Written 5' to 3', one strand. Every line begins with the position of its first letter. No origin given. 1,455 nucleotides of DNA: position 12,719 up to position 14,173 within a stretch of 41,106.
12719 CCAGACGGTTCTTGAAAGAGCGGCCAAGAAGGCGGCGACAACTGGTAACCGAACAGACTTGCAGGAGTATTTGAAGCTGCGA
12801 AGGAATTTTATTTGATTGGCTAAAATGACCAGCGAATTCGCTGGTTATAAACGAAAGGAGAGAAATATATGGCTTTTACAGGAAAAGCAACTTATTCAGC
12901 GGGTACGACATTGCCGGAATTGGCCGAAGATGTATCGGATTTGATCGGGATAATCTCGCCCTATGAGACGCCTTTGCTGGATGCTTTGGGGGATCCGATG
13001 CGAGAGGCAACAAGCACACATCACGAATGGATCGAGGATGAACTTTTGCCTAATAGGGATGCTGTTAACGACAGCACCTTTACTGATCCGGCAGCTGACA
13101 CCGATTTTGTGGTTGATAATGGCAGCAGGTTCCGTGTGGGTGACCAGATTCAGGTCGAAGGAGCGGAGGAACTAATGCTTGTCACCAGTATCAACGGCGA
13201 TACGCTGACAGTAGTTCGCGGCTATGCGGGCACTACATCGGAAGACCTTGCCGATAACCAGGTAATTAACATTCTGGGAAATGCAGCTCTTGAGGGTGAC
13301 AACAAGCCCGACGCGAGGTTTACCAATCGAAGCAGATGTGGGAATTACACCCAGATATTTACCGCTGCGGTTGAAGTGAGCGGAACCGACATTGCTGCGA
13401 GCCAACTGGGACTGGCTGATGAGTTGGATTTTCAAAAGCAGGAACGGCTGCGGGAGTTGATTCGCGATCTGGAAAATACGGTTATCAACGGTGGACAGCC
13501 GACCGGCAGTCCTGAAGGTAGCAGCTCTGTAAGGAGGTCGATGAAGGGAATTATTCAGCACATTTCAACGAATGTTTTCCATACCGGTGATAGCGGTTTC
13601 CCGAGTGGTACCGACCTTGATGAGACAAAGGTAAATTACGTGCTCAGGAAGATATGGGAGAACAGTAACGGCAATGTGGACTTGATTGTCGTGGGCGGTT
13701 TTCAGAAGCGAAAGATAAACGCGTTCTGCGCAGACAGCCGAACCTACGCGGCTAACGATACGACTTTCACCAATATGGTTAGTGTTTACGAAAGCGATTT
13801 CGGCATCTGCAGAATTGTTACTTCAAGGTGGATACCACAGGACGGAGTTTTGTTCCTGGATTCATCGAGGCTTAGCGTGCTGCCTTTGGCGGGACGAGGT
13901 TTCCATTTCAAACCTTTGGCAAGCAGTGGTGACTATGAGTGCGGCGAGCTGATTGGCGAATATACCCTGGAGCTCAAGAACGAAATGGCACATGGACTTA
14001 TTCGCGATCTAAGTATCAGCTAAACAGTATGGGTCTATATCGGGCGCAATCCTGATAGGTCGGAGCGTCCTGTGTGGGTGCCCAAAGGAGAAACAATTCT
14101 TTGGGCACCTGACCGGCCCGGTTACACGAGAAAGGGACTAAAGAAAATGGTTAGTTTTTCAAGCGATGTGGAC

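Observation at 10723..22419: Structural-module-only phage-like operon (portal to tail) lacking terminase, integrase, protease, replication and lysis enzymes, wedged between cellular genes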

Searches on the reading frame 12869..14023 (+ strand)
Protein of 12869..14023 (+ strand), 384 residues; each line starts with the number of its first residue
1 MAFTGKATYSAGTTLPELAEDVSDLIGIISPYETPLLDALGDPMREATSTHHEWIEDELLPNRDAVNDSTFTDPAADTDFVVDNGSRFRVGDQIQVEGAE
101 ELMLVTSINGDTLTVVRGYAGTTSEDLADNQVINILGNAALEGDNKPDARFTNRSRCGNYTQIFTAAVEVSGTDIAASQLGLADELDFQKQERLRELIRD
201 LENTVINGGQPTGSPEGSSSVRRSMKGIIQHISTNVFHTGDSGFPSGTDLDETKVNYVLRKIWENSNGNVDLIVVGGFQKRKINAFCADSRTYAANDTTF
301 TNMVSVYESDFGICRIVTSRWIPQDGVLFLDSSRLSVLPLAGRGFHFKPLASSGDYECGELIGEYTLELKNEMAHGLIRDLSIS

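Call 4: search_protein_families(library=pfam, proteins=[window:12869-14023:+], max_evalue=0.1)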
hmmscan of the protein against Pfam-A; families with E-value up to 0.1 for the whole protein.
window:12869-14023:+ (384 aa): 1 family
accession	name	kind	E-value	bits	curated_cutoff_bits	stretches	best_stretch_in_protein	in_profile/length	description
PF17236.8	SU10_MCP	-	5.5e-87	292.4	24.1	1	13-381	11-291/292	SU10 major capsid protein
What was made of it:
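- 12869..14023 (+): ORF3, major capsid protein of SU10/DUF5309 type. PF17236 5.5e-87 (call 4).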

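Call 5: search_protein_families(library=phrogs, proteins=[window:12869-14023:+], max_evalue=0.1)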
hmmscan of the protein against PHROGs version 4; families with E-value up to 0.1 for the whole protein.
window:12869-14023:+ (384 aa): 4 families
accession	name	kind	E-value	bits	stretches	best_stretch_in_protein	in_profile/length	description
phrog_1328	-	head and packaging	4.3e-78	264.9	1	1-382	3-307/583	major head protein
phrog_4406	-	head and packaging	0.002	15.8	1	77-136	1292-1351/3231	virion structural protein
phrog_8469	-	tail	0.012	15.9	1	94-130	48-84/303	tail fiber protein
phrog_25419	-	unknown function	0.019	15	1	101-134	66-99/282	-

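Call 8: find_encoding_contigs(protein=window:12869-14023:+, flank=10000, max_places=10)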
Protein window:12869-14023:+ (384 aa): 3 contigs read that carry it; 2 places shown.
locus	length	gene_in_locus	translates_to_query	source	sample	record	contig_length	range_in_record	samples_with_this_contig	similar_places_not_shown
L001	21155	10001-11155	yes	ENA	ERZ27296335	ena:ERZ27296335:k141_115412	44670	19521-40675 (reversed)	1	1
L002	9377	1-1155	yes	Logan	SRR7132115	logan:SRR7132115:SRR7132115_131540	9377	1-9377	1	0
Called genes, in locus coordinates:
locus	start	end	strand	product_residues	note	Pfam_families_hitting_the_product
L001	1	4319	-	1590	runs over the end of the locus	PF01869:BcrAD_BadFG, PF09989:DUF2229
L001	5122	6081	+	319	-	PF00294:PfkB, PF08543:Phos_pyr_kin (weak)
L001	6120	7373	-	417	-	PF00150:Cellulase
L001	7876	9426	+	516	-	PF05133:SPP1_portal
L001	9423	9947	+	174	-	-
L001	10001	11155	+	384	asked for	PF17236:SU10_MCP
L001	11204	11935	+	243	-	-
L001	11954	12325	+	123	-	-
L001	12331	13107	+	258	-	-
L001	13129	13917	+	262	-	-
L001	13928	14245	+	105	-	-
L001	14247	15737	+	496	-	-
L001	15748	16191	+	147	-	-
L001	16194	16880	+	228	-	-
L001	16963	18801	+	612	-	-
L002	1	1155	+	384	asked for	PF17236:SU10_MCP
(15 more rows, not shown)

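Call 10: find_homologous_proteins(query=window:12869-14023:+)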
Query window:12869-14023:+ (384 aa): 4530 proteins with E <= 0.001 among 8000 candidates; the best 120 are listed.
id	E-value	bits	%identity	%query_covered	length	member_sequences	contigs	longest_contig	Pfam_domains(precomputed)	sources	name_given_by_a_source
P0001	3.1e-254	861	100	100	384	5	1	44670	PF17236.9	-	-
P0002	2.8e-247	838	97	100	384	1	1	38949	PF17236.9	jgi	jgi:hypothetical protein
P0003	4.7e-247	837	96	100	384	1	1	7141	PF17236.9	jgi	jgi:hypothetical protein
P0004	5.0e-247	837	97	100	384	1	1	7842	PF17236.9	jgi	jgi:hypothetical protein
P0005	5.6e-247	837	96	100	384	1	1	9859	PF17236.9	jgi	jgi:hypothetical protein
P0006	5.8e-247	837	97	100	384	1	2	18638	PF17236.9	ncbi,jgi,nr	ncbi:MAG: hypothetical protein AMJ75_11140 [Phycisphaerae bacterium SM1_79]|nr:MAG: hypothetical pro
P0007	6.9e-247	837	97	100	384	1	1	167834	PF17236.9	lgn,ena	-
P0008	1.1e-246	836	97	100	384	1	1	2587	PF17236.9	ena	-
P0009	1.2e-246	836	97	100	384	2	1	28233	PF17236.9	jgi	-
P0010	3.1e-246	834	97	100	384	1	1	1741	PF17236.9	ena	-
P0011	4.6e-246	834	97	100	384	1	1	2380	PF17236.9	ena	-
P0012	5.1e-246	834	97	100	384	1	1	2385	PF17236.9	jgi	jgi:hypothetical protein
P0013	5.7e-246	834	96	100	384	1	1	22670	PF17236.9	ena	-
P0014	3.0e-245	831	96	100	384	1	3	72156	PF17236.9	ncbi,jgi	ncbi:MAG: SU10 major capsid protein [Planctomycetota bacterium]|jgi:hypothetical protein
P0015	4.5e-245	831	97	100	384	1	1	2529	PF17236.9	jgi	-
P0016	2.5e-244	828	97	100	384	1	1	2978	PF17236.9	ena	-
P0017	3.5e-244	828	96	100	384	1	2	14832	PF17236.9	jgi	-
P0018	1.1e-243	826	96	100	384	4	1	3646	PF17236.9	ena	-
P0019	3.0e-243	825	95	100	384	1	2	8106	PF17236.9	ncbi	-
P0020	4.8e-243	824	95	100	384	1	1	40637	PF17236.9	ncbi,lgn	-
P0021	7.4e-243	823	95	100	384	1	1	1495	PF17236.9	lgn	-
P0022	1.1e-242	823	96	100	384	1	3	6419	PF17236.9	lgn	-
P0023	1.2e-242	823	96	100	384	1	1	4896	PF17236.9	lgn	-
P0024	1.3e-242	823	95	100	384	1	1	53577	PF17236.9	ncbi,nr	ncbi:MAG: hypothetical protein GWN67_04490 [Phycisphaerae bacterium]|nr:DUF5309 domain-containing pr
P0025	1.3e-242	823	95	100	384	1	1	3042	PF17236.9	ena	-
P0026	4.5e-242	821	95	100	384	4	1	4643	PF17236.9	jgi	jgi:hypothetical protein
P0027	6.0e-242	820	95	100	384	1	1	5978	PF17236.9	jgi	jgi:hypothetical protein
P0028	3.9e-241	818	94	100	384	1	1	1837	PF17236.9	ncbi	-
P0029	2.0e-240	815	93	100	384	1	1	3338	PF17236.9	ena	-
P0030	3.7e-239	811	93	100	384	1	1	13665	PF17236.9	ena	-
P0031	7.3e-239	810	93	100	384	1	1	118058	PF17236.9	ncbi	-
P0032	1.6e-238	809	93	100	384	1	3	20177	PF17236.9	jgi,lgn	jgi:hypothetical protein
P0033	2.3e-238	809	92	100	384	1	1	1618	PF17236.9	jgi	-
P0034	3.9e-238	808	92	100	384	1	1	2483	PF17236.9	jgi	jgi:hypothetical protein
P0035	5.3e-238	807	93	100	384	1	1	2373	PF17236.9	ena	-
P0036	6.2e-238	807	92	100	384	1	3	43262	PF17236.9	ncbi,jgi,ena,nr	ncbi:MAG: hypothetical protein AMJ75_00610 [Phycisphaerae bacterium SM1_79]|nr:MAG: hypothetical pro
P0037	6.4e-238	807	93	100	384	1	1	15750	PF17236.9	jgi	jgi:hypothetical protein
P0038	1.1e-237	806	92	100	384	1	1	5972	PF17236.9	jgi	-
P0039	2.0e-237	806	92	100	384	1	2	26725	PF17236.9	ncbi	-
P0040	3.6e-237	805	92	100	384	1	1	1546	PF17236.9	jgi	jgi:hypothetical protein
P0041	4.7e-237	804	92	100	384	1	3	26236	PF17236.9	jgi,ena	-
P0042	7.0e-237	804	91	100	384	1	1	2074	PF17236.9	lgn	-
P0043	8.1e-237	804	92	100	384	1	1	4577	PF17236.9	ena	-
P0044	1.4e-236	803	91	100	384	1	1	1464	PF17236.9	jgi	jgi:hypothetical protein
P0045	1.4e-236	803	91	100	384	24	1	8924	PF17236.9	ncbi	-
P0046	1.4e-236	803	92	100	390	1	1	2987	PF17236.9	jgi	jgi:hypothetical protein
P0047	1.7e-236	802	92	100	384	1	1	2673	PF17236.9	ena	-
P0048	1.8e-236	802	91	100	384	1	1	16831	PF17236.9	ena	-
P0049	3.5e-236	801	91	100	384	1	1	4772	PF17236.9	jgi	jgi:hypothetical protein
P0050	4.7e-236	801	92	100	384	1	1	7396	PF17236.9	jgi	-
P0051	7.0e-236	800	91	100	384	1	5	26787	PF17236.9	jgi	-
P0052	8.5e-236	800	92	100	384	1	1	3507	PF17236.9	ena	-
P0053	1.0e-235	800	92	100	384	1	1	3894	PF17236.9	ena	-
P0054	1.7e-235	799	91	100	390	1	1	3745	PF17236.9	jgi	jgi:hypothetical protein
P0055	2.0e-235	799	92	100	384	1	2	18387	PF17236.9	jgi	-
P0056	2.5e-235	799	91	100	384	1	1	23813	PF17236.9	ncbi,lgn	-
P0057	3.8e-235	798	91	100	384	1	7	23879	PF17236.9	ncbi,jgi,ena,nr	ncbi:MAG TPA: DUF5309 family protein [Planctomycetes bacterium]|nr:DUF5309 family protein [Planctomy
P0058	7.7e-235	797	91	100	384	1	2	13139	PF17236.9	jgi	-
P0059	1.4e-234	796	92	100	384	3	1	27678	PF17236.9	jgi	-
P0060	1.5e-234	796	92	100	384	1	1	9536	PF17236.9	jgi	jgi:hypothetical protein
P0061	3.0e-234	795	92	100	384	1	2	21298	PF17236.9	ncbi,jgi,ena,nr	ncbi:MAG TPA: DUF5309 family protein [Sedimentisphaerales bacterium]|nr:DUF5309 family protein [Sedi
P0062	3.1e-234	795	91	100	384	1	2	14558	PF17236.9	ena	-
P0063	3.3e-232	788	90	100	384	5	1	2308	PF17236.9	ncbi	ncbi:MAG: DUF5309 family protein [candidate division Zixibacteria bacterium]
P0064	8.1e-232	787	91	100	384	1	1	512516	PF17236.9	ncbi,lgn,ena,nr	ncbi:MAG: hypothetical protein FVQ85_00790 [Planctomycetes bacterium]|nr:hypothetical protein [Planc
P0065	8.6e-231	784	91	100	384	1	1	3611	PF17236.9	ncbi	-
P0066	1.4e-230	783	89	100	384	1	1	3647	PF17236.9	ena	-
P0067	1.5e-230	783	89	100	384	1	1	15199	PF17236.9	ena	-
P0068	2.1e-230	782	88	100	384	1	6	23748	PF17236.9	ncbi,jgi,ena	-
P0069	2.6e-230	782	88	100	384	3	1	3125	PF17236.9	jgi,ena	-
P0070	4.9e-230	781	89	100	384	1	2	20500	PF17236.9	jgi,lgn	jgi:hypothetical protein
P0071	6.3e-230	781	88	100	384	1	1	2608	PF17236.9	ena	-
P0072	6.5e-230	781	89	100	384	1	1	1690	PF17236.9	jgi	-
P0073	7.9e-230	780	89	100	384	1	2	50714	PF17236.9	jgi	-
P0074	8.3e-230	780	89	100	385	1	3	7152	PF17236.9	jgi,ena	-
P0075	1.3e-229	780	88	100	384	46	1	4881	PF17236.9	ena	-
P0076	1.8e-229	779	88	100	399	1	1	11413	PF17236.9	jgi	-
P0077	1.9e-229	779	88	100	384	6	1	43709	PF17236.9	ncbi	-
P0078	2.5e-229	779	89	100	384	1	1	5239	PF17236.9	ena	-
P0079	4.4e-229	778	88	100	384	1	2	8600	PF17236.9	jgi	jgi:hypothetical protein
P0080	4.7e-229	778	88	100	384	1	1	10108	PF17236.9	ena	-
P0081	6.1e-229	778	88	100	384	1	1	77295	PF17236.9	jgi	-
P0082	6.6e-229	777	88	100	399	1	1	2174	PF17236.9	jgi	-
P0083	8.0e-229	777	87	100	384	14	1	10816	PF17236.9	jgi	-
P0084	8.2e-229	777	89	100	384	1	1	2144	PF17236.9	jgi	jgi:hypothetical protein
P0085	9.8e-229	777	86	100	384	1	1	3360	PF17236.9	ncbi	-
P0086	1.1e-228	777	88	100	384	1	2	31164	PF17236.9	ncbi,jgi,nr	ncbi:MAG: hypothetical protein AMJ75_02150 [Phycisphaerae bacterium SM1_79]|nr:MAG: hypothetical pro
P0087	1.2e-228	777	88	100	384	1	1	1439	PF17236.9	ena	-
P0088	1.6e-228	776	88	100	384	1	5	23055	PF17236.9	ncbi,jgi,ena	-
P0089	2.2e-228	776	87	100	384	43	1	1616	PF17236.9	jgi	-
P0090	2.4e-228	776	88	100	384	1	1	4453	PF17236.9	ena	-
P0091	2.5e-228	776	88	100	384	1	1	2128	PF17236.9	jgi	jgi:hypothetical protein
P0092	3.1e-228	775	88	100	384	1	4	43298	PF17236.9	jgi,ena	-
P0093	4.4e-228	775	86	100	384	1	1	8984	PF17236.9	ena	-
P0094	5.2e-228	775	87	100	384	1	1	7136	PF17236.9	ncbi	-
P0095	6.9e-228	774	88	100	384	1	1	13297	PF17236.9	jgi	-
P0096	7.3e-228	774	87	100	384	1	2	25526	PF17236.9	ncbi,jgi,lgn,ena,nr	ncbi:MAG TPA: DUF5309 family protein [Sedimentisphaerales bacterium]|nr:DUF5309 family protein [Sedi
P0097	7.3e-228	774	88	100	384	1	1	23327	PF17236.9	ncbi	-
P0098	8.0e-228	774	88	100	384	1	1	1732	PF17236.9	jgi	jgi:hypothetical protein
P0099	8.2e-228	774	88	100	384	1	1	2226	PF17236.9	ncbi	-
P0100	1.2e-227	773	88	100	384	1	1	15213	PF17236.9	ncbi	-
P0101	1.4e-227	773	88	100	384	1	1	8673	PF17236.9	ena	-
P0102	1.6e-227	773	88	100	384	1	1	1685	PF17236.9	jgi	-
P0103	1.6e-227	773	87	100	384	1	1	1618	PF17236.9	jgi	-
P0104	1.6e-227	773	87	100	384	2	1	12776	PF17236.9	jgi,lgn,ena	-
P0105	2.1e-227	773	87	100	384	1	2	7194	PF17236.9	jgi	jgi:hypothetical protein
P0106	2.2e-227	772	86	100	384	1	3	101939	PF17236.9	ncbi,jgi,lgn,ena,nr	ncbi:MAG TPA: DUF5309 family protein [Sedimentisphaerales bacterium]|nr:DUF5309 family protein [Sedi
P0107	2.4e-227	772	87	100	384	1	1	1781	PF17236.9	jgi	-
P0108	2.9e-227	772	87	100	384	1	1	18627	PF17236.9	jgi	jgi:hypothetical protein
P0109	3.1e-227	772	86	100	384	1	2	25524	PF17236.9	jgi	-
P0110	4.0e-227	772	87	100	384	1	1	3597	PF17236.9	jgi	jgi:hypothetical protein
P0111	4.3e-227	772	87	100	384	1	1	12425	PF17236.9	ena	-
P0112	4.6e-227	771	88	100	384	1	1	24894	PF17236.9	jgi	jgi:hypothetical protein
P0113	4.7e-227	771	87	100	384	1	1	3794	PF17236.9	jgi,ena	jgi:hypothetical protein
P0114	4.7e-227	771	87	100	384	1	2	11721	PF17236.9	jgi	jgi:hypothetical protein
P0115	4.8e-227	771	87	100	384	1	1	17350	PF17236.9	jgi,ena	-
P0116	5.9e-227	771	86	100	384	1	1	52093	PF17236.9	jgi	jgi:hypothetical protein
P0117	6.6e-227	771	87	100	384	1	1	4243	PF17236.9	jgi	-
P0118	7.0e-227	771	88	100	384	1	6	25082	PF17236.9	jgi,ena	-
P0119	7.0e-227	771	87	100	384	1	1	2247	PF17236.9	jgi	jgi:hypothetical protein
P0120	7.3e-227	771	87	100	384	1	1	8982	PF17236.9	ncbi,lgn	-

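Call 12: find_encoding_contigs(protein=P0064, flank=10000, max_places=3)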
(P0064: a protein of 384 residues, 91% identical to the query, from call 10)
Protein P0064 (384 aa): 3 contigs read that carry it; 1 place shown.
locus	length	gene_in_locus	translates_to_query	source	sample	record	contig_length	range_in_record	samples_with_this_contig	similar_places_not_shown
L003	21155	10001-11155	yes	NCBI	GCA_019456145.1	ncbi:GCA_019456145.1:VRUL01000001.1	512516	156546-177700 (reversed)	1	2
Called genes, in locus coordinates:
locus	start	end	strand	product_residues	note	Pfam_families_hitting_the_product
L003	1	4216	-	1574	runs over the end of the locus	PF01869:BcrAD_BadFG, PF09989:DUF2229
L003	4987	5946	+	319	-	PF00294:PfkB, PF08543:Phos_pyr_kin (weak)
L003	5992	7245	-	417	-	PF00150:Cellulase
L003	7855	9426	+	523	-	PF05133:SPP1_portal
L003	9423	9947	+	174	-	PF06810:Phage_scaffold (weak)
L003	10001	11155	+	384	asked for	PF17236:SU10_MCP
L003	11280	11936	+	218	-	-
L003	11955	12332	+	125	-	-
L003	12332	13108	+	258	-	-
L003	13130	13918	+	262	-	-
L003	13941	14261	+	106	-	-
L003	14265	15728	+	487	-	-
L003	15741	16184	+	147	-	-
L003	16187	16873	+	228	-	-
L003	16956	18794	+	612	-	-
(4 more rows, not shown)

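Call 13: find_encoding_contigs(protein=P0007, flank=10000, max_places=3)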
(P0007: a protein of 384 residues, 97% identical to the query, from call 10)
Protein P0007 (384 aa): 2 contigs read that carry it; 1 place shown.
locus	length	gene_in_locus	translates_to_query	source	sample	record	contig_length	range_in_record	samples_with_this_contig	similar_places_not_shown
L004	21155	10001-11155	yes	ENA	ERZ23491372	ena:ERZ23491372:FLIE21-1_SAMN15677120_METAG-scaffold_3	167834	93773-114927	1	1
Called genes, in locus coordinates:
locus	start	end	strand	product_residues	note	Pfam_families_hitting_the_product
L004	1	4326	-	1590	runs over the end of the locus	PF01869:BcrAD_BadFG, PF09989:DUF2229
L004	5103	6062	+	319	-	PF00294:PfkB, PF08543:Phos_pyr_kin (weak)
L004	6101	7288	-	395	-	PF00150:Cellulase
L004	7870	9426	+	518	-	PF05133:SPP1_portal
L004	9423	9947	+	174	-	-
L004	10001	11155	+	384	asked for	PF17236:SU10_MCP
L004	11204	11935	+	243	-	-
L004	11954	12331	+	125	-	-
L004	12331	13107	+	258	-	-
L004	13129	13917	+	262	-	-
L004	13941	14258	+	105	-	-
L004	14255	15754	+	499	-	-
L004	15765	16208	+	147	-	-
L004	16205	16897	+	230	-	-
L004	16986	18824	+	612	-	-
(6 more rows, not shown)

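Call 14: find_encoding_contigs(protein=P0036, flank=10000, max_places=3)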
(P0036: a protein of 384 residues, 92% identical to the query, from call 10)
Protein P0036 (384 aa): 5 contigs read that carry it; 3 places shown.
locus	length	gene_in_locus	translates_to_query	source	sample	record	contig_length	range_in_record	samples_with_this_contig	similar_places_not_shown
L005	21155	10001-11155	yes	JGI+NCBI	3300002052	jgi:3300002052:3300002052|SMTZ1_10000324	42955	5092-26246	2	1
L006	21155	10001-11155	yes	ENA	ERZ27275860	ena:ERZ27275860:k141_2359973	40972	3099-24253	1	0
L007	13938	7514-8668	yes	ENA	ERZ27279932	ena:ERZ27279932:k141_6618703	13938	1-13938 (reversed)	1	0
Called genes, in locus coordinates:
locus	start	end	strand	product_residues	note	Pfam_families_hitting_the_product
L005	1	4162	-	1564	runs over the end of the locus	PF01869:BcrAD_BadFG, PF09989:DUF2229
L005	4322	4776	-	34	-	-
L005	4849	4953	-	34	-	-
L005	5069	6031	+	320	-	PF00294:PfkB, PF08543:Phos_pyr_kin (weak)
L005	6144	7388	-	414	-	PF00150:Cellulase, PF01229:Glyco_hydro_39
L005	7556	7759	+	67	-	-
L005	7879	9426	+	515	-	PF05133:SPP1_portal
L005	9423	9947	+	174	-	PF06810:Phage_scaffold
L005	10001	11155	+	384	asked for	PF17236:SU10_MCP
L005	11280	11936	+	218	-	-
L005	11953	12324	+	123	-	-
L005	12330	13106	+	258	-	-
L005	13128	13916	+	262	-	-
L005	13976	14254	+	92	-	-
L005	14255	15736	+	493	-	-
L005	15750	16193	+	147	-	-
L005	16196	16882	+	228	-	-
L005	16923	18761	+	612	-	-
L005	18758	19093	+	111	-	-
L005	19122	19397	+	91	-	-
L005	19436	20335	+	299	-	-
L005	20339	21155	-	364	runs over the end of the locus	PF20903:SPL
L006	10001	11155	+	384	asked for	PF17236:SU10_MCP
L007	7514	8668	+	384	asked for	PF17236:SU10_MCP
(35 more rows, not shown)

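Call 15: find_encoding_contigs(protein=P0086, flank=10000, max_places=3)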
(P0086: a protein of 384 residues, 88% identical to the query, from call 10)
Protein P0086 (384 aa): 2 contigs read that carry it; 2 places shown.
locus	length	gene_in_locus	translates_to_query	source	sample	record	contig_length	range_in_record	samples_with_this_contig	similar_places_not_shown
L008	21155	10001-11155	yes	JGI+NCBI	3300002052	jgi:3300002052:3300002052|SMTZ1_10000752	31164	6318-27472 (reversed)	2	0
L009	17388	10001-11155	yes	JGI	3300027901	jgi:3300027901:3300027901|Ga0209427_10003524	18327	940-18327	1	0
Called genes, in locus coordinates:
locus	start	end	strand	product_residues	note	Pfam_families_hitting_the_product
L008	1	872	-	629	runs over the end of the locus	PF00512:HisKA, PF02518:HATPase_c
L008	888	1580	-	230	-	PF00072:Response_reg, PF00486:Trans_reg_C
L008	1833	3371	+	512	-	-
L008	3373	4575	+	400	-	-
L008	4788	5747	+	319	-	PF00294:PfkB, PF08543:Phos_pyr_kin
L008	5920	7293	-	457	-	PF00150:Cellulase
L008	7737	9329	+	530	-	PF05133:SPP1_portal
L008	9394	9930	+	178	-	PF06810:Phage_scaffold (weak)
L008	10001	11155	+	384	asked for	PF17236:SU10_MCP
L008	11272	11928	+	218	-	-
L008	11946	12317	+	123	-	-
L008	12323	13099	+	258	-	-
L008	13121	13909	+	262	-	-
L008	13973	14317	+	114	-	-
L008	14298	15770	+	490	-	PF22842:Pel9A-like_beta_helix (faint), PF13229:Beta_helix (weak)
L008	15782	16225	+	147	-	-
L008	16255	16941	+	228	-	-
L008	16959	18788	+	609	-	-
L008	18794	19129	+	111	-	-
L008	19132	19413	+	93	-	-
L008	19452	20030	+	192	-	-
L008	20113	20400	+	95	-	PF04456:DUF503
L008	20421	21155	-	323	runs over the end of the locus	-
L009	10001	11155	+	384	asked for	PF17236:SU10_MCP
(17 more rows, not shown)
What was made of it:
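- Tried and rejected: The three capsid genes in the bin SM1_79 lie in the same pfkB-GH5 context, so they are orthologs from a mixed bin (calls 14, 15).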
